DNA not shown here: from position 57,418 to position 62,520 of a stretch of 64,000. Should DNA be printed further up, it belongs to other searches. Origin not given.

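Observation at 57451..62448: AT-rich single-gene island at tRNA-Thr encodes a 1,600-aa GHKL ATPase fused to an SF1B helicase, a candidate uncharacterised defence or conflict protein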

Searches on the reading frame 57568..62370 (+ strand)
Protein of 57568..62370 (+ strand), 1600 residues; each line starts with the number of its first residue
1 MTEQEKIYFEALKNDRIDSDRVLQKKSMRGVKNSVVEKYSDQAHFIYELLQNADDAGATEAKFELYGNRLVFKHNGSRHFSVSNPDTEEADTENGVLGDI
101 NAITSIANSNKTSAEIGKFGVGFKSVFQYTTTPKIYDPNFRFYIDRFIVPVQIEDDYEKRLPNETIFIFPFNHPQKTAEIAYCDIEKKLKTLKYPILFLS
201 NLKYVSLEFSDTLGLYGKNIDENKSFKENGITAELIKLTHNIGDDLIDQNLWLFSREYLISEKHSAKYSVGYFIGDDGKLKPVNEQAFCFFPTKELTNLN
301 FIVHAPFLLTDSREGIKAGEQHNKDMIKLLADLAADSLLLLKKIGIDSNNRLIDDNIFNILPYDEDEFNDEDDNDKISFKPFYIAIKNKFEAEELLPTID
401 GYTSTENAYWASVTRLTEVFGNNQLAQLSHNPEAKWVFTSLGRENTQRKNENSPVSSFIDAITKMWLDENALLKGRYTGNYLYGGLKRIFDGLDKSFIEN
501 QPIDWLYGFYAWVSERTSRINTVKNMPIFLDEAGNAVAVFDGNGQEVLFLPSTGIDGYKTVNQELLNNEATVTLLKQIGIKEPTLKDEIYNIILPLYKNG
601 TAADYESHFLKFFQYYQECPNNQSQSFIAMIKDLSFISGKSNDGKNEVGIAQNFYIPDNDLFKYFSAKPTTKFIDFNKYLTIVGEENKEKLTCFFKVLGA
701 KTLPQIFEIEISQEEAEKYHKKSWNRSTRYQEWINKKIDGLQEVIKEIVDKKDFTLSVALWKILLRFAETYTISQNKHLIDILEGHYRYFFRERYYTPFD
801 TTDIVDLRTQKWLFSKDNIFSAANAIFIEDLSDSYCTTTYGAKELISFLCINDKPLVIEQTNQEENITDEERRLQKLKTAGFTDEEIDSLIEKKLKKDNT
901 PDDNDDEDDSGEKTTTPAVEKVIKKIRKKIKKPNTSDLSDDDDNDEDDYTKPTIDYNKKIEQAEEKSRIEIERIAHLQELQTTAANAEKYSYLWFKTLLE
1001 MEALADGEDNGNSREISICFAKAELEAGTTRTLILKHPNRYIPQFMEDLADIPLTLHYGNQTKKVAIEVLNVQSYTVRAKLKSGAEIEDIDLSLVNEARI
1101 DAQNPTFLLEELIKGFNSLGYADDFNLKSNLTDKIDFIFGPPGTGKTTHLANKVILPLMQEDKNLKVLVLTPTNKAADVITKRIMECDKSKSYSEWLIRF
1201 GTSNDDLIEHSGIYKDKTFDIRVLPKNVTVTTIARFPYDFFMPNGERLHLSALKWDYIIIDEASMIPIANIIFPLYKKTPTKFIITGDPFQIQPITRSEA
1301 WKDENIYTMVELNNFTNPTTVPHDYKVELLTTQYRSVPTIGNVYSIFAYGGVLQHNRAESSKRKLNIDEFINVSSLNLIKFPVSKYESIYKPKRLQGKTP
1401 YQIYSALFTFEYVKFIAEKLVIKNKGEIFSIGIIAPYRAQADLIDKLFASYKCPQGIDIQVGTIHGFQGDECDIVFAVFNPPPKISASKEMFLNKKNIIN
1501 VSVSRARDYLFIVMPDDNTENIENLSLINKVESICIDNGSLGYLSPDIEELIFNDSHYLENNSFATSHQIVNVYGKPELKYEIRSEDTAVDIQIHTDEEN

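Call 7: search_protein_families(library=pfam, proteins=[window:57568-62367:+], max_evalue=0.1)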
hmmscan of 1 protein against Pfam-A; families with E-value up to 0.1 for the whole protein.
window:57568-62367:+ (1600 aa): 13 families
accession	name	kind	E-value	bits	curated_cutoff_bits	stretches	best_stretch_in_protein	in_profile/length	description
PF13087.12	AAA_12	-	8.5e-23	81.4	27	1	1324-1513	14-191/195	AAA domain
PF13086.12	AAA_11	-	8e-16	59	27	2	1134-1204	18-93/257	AAA domain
PF25794.1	SACS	-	1.4e-13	51.7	32.8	1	34-137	10-120/247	Sacsin domain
PF13245.12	AAA_19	-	3.2e-11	44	25.1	1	1129-1294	7-131/134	AAA domain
PF13604.12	AAA_30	-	2.3e-10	41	27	1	1133-1304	18-140/191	AAA domain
PF00580.27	UvrD-helicase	-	9.1e-08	32.5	23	1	1137-1263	17-110/271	UvrD/REP helicase N-terminal domain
PF04851.21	ResIII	-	9.7e-06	26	22.5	1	1138-1263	28-134/164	Type III restriction enzyme, res subunit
PF01443.25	Viral_helicase1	-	0.00012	22.4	21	1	1255-1299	60-104/228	Viral superfamily 1 RNA helicase core domain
PF05127.21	NAT10_TcmA_helicase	-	0.00043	20.6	22.7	1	1138-1270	2-105/176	RNA cytidine acetyltransferase NAT10/TcmA, helicase domain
PF13538.12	UvrD_C_2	-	0.0012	19.1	27.4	1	1461-1513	4-52/52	UvrD-like helicase C-terminal domain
PF00270.35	DEAD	-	0.0013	18.9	26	1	1138-1264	19-127/167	DEAD/DEAH box helicase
PF02562.22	PhoH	-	0.0014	18.6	27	0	1132-1182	18-67/205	PhoH-like protein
PF09848.15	SLFN-g3_helicase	-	0.0079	15.9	24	0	1136-1195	4-61/354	Schlafen group 3, DNA/RNA helicase domain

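Call 8: search_protein_families(library=padloc, proteins=[window:57568-62367:+], max_evalue=0.1)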
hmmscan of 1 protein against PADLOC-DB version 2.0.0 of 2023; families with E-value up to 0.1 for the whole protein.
window:57568-62367:+ (1600 aa): 20 families
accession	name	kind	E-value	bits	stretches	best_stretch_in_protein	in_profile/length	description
PDLC03972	TmtA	-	7.5e-37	125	1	10-970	8-919/1302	-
PDLC03966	TmtA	-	7.9e-36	121.4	1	37-568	38-575/1655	-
PDLC03968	TmtA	-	6.5e-34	114.9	1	17-432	50-449/1486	-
PDLC03920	MkoA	-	6.8e-34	115.4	2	1254-1513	791-1073/1112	-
PDLC03921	MkoA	-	1.3e-27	94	2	1248-1513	1290-1564/1607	-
PDLC03964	TmtA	-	9.7e-24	81.5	1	45-949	49-918/1538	-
PDLC03924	MkoC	-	9.5e-19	65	2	1431-1514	860-941/1136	-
PDLC03965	TmtA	-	2.1e-18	63.8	2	43-145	32-122/1370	-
PDLC03971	TmtA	-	3.2e-17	59.4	2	24-153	38-168/1782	-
PDLC03969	TmtA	-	1.1e-14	51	1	47-403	34-398/1563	-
PDLC00132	GajB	-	4.7e-09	33.4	1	1140-1191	23-73/625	UrvD helicase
PDLC03802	RTasHel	-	7.8e-07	26.3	1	1138-1197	23-82/675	DRT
PDLC00120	GajB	-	9.5e-07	26.3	1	1143-1187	10-54/458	UrvD helicase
PDLC00114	GajB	-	9.3e-05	19.2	1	1137-1193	24-81/635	UrvD helicase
PDLC00112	GajB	-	0.00051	16.8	0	1137-1187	22-72/581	UrvD helicase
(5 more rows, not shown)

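Call 9: search_protein_families(library=ncbifam, proteins=[window:57568-62367:+], max_evalue=0.1)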
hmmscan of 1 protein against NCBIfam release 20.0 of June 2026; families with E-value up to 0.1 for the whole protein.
window:57568-62367:+ (1600 aa): 6 families
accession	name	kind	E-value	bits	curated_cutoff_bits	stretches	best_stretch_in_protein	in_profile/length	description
TIGR00376.1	TIGR00376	hypoth_equivalog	1.1e-27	96.8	348.9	2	1254-1521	363-615/639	IGHMBP2 family helicase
NF047352.1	P_loop_sacsin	domain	1.4e-19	70.3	50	1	44-136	2-80/80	sacsin N-terminal ATP-binding-like domain-containing protein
NF040671.1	PLuB_AAA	exception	2e-15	55.3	999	1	1137-1513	835-1229/1256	PLuB system helicase-like protein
TIGR01447.1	recD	equivalog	3.1e-11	42.6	310.15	1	1125-1296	155-305/597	exodeoxyribonuclease V subunit alpha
TIGR01448.2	helicase_RecD2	equivalog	2.3e-07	29.3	500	1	1128-1178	326-373/713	SF1B family DNA helicase RecD2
NF008127.0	PRK10875.1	equivalog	2.6e-05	22.9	671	1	1131-1184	169-223/619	exodeoxyribonuclease V subunit alpha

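Call 10: find_homologous_proteins(query=window:57568-62367:+, max_evalue=0.00001)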
Query window:57568-62367:+ (1600 aa): 2798 proteins with E <= 0.00001 among 8000 candidates; the best 120 are listed.
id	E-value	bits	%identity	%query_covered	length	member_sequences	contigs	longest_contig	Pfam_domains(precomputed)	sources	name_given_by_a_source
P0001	0.0e+0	3211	89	100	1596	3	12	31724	PF13087.13,PF13086.13,PF13604.13,PF13245.13,PF25794.2,PF04851.22,PF00580.28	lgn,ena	-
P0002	0.0e+0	2814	80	100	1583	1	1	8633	PF13087.13,PF13086.13,PF13604.13,PF13245.13,PF25794.2,PF04851.22,PF00580.28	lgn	-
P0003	0.0e+0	2725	77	100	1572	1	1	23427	PF13087.13,PF13086.13,PF13604.13,PF13245.13,PF25794.2,PF04851.22,PF00580.28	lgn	-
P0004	0.0e+0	2710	76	100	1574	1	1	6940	PF13087.13,PF13086.13,PF13604.13,PF13245.13,PF25794.2,PF04851.22,PF00580.28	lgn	-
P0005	0.0e+0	2644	75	100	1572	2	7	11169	PF13087.13,PF13086.13,PF13604.13,PF13245.13,PF25794.2,PF04851.22,PF00580.28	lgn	-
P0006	0.0e+0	2616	75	100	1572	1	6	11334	PF13087.13,PF13086.13,PF13604.13,PF13245.13,PF25794.2,PF00580.28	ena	-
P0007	0.0e+0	2584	73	100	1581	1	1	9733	PF13087.13,PF13086.13,PF13604.13,PF13245.13,PF25794.2,PF00580.28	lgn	-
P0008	0.0e+0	2571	72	100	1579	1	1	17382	PF13087.13,PF13086.13,PF13604.13,PF13245.13,PF25794.2,PF04851.22,PF00580.28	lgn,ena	-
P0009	0.0e+0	2554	73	100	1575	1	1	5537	PF13087.13,PF13086.13,PF13604.13,PF13245.13,PF25794.2,PF00580.28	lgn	-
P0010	0.0e+0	2473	70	100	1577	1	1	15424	PF13087.13,PF13086.13,PF13604.13,PF13245.13,PF25794.2,PF04851.22,PF00580.28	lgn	-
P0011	0.0e+0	2454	70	100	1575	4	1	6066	PF13087.13,PF13086.13,PF13604.13,PF13245.13,PF25794.2,PF00580.28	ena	-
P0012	0.0e+0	2448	70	100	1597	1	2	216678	PF13087.13,PF13086.13,PF13604.13,PF13245.13,PF25794.2,PF04851.22,PF00580.28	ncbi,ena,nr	ncbi:MAG: AAA family ATPase [Clostridia bacterium]|nr:AAA family ATPase [Clostridia bacterium]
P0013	0.0e+0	2370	68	100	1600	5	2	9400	PF13087.13,PF13086.13,PF13604.13,PF13245.13,PF25794.2,PF04851.22,PF00580.28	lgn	-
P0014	0.0e+0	2358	68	100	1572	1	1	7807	PF13087.13,PF13086.13,PF00270.36,PF13604.13,PF13245.13,PF25794.2,PF04851.22,PF00580.28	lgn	-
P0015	0.0e+0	1929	56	99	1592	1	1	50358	PF13087.13,PF13086.13,PF13604.13,PF13245.13,PF25794.2,PF00580.28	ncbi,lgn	ncbi:MAG: AAA domain-containing protein [Neobacillus sp.]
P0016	0.0e+0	1914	55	99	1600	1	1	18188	PF13087.13,PF13086.13,PF13604.13,PF13245.13,PF25794.2,PF00580.28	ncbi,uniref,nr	ncbi:AAA domain-containing protein [Bacillus sp. MUM 13]|uniref:AAA domain-containing protein n=1 Ta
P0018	0.0e+0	1903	55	100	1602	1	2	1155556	PF13087.13,PF13086.13,PF13604.13,PF13245.13,PF25794.2,PF00580.28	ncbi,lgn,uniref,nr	ncbi:hypothetical protein JOC85_001164 [Bacillus mesophilus]|uniref:AAA family ATPase n=1 Tax=Bacill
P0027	0.0e+0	1881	55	100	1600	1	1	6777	PF13087.13,PF13086.13,PF05127.22,PF13604.13,PF13245.13,PF25794.2,PF00580.28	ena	-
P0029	0.0e+0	1878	55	100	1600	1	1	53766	PF13087.13,PF13086.13,PF00270.36,PF13604.13,PF13245.13,PF25794.2,PF00580.28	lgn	-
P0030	0.0e+0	1877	54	100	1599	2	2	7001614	PF13087.13,PF13086.13,PF13604.13,PF13245.13,PF25794.2,PF00580.28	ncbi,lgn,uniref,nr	ncbi:AAA domain-containing protein [Paenibacillus sp. FSL R5-0766]|uniref:AAA domain-containing prot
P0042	0.0e+0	1863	54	100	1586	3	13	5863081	PF13087.13,PF13086.13,PF13604.13,PF13245.13,PF25794.2,PF00580.28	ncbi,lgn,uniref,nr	ncbi:Putative ATPase (DUF699) [Desulfosporosinus orientis DSM 765]|uniref:Putative ATPase (DUF699) n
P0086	0.0e+0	1837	54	99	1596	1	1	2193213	PF13087.13,PF13086.13,PF13604.13,PF13245.13,PF25794.2,PF00580.28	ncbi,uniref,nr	ncbi:RecBCD enzyme subunit RecD [Methanimicrococcus hongohii]|uniref:RecBCD enzyme subunit RecD n=1 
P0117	0.0e+0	1823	53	100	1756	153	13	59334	PF13087.13,PF13086.13,PF13604.13,PF13245.13,PF25794.2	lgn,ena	-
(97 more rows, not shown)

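Call 23: find_encoding_contigs(protein=window:57568-62370:+, flank=10000, max_places=6)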
Protein window:57568-62370:+ (1600 aa): 3 contigs read that carry it; 2 places shown.
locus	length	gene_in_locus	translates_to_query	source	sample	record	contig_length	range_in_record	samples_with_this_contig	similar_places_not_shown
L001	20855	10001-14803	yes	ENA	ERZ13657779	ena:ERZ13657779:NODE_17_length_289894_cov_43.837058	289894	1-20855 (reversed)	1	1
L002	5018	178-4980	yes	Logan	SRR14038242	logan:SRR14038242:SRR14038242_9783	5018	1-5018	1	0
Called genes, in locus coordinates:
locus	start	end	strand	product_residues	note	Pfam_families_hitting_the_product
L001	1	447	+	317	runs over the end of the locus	PF13793:Pribosyltran_N, PF00156:Pribosyltran, PF14572:Pribosyl_synth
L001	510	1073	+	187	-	PF01195:Pept_tRNA_hydro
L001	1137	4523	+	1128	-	PF17757:UvrB_inter, PF04851:ResIII (faint), PF02559:CarD_TRCF_RID, PF00270:DEAD, PF00271:Helicase_C, PF03461:TRCF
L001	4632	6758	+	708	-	-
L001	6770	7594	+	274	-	PF02673:BacA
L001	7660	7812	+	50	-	-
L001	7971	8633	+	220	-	PF09560:Spore_YunB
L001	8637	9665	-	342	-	PF03033:Glyco_transf_28, PF04101:Glyco_tran_28_C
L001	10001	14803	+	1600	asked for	PF25794:SACS, PF04851:ResIII (faint), PF00580:UvrD-helicase (weak), PF13086:AAA_11, PF13245:AAA_19, PF13604:AAA_30, PF13087:AAA_12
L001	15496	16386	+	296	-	PF23343:REP_ORF2-G2P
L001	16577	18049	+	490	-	PF00239:Resolvase, PF07508:Recombinase, PF13408:Zn_ribbon_recom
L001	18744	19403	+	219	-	PF01909:NTP_transf_2 (weak), PF18765:Polbeta (faint)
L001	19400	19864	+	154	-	PF13527:Acetyltransf_9 (faint), PF00583:Acetyltransf_1, PF13673:Acetyltransf_10, PF13508:Acetyltransf_7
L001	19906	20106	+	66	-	PF01361:Tautomerase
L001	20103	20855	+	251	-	?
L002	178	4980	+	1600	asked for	PF25794:SACS, PF04851:ResIII (faint), PF00580:UvrD-helicase (weak), PF13086:AAA_11, PF13245:AAA_19, PF13604:AAA_30, PF13087:AAA_12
